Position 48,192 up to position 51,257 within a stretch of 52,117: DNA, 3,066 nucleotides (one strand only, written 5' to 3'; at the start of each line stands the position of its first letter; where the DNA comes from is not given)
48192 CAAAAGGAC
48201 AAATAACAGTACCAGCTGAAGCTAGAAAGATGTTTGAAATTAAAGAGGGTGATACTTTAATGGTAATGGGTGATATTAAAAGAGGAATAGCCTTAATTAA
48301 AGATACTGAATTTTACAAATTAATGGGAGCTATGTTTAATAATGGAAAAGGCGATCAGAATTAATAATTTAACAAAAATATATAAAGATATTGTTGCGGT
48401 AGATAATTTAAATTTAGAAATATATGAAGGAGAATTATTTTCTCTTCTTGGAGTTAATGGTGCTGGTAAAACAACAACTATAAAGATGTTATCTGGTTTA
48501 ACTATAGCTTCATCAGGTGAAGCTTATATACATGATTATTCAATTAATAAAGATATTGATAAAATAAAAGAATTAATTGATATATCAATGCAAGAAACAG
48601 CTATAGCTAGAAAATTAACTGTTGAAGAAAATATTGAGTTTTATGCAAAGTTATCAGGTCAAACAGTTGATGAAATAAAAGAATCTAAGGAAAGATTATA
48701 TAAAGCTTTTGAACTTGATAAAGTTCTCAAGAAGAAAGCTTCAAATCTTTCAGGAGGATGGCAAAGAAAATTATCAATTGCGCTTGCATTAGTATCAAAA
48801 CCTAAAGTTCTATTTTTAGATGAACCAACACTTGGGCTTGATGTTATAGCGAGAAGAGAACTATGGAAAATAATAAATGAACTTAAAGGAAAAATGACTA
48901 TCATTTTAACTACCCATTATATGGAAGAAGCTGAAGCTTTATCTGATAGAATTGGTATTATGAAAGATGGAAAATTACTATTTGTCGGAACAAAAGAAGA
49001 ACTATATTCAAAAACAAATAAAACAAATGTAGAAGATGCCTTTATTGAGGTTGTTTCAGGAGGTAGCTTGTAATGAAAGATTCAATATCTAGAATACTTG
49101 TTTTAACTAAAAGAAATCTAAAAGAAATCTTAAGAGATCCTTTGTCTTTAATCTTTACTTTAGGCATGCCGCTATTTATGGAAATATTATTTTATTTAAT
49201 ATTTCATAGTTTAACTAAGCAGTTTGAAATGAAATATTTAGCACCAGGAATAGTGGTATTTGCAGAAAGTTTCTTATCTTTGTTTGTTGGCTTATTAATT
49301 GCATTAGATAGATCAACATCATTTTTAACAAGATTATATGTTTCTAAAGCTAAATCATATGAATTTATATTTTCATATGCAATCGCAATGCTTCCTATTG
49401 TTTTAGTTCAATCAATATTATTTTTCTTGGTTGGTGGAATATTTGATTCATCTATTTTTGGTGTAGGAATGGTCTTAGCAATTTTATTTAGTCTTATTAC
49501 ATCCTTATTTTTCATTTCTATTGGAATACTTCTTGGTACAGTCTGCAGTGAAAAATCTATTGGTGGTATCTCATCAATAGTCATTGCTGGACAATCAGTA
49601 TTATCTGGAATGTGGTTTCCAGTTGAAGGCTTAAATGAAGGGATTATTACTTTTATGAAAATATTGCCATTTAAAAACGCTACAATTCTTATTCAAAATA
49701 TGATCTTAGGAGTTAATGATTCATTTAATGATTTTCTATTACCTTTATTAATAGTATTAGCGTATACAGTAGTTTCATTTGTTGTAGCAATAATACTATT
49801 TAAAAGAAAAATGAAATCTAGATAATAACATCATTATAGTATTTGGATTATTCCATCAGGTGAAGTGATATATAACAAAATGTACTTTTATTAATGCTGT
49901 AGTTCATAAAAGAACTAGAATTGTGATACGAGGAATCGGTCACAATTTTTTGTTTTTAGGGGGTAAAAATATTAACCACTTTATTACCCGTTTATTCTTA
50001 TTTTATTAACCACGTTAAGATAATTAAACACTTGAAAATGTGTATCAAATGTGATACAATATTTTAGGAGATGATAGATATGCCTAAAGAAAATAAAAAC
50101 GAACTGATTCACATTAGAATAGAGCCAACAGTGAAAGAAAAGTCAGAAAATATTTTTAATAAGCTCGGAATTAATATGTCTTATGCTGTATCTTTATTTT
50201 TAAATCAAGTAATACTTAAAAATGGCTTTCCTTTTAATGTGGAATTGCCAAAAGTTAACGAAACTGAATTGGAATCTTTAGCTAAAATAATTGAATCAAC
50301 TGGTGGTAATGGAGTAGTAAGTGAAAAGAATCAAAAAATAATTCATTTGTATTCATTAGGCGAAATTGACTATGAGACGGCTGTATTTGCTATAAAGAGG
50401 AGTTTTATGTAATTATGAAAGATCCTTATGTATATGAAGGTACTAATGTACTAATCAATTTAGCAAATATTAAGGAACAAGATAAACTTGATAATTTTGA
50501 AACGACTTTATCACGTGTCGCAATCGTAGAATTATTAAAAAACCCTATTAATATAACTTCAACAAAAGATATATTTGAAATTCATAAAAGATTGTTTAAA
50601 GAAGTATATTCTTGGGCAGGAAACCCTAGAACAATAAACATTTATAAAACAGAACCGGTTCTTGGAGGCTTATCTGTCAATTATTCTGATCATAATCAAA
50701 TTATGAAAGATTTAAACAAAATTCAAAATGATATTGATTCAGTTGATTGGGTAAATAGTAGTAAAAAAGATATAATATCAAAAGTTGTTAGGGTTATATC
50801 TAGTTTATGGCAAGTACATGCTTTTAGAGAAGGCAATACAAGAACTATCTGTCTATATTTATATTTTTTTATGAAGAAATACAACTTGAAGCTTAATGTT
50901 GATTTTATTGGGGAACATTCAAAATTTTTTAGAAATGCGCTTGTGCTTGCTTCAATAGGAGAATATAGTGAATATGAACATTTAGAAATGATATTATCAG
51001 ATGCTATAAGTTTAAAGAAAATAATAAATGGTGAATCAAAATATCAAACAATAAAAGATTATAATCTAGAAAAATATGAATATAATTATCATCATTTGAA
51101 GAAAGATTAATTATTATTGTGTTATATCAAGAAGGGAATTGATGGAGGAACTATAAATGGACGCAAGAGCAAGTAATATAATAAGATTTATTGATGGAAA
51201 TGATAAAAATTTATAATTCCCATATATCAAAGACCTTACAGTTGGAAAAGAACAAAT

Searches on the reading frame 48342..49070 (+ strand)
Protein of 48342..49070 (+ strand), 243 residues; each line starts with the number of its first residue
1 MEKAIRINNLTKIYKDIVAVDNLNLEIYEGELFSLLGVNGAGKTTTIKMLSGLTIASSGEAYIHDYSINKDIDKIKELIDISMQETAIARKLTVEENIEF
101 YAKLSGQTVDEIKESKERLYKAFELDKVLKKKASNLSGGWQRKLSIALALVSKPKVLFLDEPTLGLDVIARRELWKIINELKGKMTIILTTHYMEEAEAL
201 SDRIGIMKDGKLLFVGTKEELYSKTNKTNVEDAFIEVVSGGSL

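Call 23: search_protein_families(library=pfam, proteins=[window:48342-49070:+], max_evalue=0.001)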
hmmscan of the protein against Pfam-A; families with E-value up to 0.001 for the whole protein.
window:48342-49070:+ (243 aa): 3 families
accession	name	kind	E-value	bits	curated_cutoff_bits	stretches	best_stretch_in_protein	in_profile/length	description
PF00005.33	ABC_tran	-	8.3e-30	104.6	25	1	21-163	2-136/137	ABC transporter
PF13304.12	AAA_21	-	2.5e-11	44.7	27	1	119-192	221-298/304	AAA domain, putative AbiEii toxin, Type IV TA system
PF02463.25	SMC_N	-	5.6e-05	23.1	40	1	65-208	76-213/220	RecF/RecN/SMC N terminal domain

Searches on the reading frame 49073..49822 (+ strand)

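Call 66: search_protein_families(library=pfam, proteins=[window:49073-49822:+], max_evalue=0.001)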
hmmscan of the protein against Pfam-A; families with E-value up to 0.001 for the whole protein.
window:49073-49822:+ (250 aa): 2 families
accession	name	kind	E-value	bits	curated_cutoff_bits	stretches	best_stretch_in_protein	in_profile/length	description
PF01061.29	ABC2_membrane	-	5.9e-20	72.1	26.9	1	8-204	3-203/211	ABC-2 type transporter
PF12698.13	ABC2_membrane_3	-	5.9e-16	58.9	31.6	1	54-241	162-347/347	ABC-2 family transporter protein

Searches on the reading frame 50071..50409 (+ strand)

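Call 66: search_protein_families(library=pfam, proteins=[window:50071-50409:+], max_evalue=0.001)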
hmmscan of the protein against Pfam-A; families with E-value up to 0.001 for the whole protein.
window:50071-50409:+ (113 aa): 1 family
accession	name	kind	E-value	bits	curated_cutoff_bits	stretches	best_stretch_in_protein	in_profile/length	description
PF04221.18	RelB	-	6e-11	42.6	22.4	1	10-85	1-70/82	RelB antitoxin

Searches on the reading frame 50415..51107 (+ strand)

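Call 66: search_protein_families(library=pfam, proteins=[window:50415-51107:+], max_evalue=0.001)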
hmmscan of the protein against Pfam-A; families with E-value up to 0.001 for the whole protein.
window:50415-51107:+ (231 aa): 1 family
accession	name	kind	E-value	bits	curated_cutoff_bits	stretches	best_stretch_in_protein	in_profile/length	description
PF02661.23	Fic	-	1.6e-13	51.7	24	1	49-152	3-92/93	Fic/DOC family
